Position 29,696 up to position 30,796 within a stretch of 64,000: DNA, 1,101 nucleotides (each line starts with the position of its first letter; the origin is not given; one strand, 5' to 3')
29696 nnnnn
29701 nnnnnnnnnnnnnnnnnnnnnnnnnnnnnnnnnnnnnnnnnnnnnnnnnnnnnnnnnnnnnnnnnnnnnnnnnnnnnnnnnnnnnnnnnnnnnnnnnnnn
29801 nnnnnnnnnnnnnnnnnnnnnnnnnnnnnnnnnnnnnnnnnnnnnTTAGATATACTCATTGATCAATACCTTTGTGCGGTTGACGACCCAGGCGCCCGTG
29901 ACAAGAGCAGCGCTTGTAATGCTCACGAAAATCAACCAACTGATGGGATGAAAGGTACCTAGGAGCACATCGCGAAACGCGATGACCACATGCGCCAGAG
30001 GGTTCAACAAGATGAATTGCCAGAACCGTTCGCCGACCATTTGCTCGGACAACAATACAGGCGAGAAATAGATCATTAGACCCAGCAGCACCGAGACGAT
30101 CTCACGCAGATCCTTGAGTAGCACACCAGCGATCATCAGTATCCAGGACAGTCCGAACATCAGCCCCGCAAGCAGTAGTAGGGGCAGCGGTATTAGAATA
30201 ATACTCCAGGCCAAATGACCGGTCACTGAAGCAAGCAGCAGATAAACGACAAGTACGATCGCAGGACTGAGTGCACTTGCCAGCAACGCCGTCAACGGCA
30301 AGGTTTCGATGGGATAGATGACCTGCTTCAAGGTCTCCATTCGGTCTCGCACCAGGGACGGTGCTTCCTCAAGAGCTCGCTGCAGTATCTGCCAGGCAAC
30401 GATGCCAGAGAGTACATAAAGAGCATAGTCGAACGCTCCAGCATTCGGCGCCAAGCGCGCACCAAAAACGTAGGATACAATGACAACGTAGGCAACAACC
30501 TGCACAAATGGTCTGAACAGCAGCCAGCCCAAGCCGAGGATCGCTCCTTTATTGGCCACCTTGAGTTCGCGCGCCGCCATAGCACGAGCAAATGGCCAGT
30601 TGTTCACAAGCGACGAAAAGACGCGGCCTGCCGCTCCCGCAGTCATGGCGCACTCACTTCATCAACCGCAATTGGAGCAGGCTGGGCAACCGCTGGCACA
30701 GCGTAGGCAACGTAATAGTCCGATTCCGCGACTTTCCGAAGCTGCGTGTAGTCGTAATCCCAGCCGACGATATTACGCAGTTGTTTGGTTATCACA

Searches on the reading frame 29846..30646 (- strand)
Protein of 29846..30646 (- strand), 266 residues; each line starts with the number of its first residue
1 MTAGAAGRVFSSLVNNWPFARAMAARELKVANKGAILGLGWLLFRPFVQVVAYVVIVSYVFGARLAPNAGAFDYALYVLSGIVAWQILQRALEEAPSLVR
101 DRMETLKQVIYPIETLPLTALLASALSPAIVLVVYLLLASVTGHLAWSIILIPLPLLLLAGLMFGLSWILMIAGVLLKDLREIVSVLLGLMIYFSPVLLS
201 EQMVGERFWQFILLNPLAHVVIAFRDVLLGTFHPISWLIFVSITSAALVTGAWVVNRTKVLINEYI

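Call 75: search_protein_families(library=pfam, proteins=[window:29846-30646:-], max_evalue=1)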
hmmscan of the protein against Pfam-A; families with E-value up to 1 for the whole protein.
window:29846-30646:- (266 aa): 1 family
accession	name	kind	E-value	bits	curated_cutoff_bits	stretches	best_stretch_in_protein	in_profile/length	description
PF01061.29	ABC2_membrane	-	2.1e-10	40.9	26.9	1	44-228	22-210/211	ABC-2 type transporter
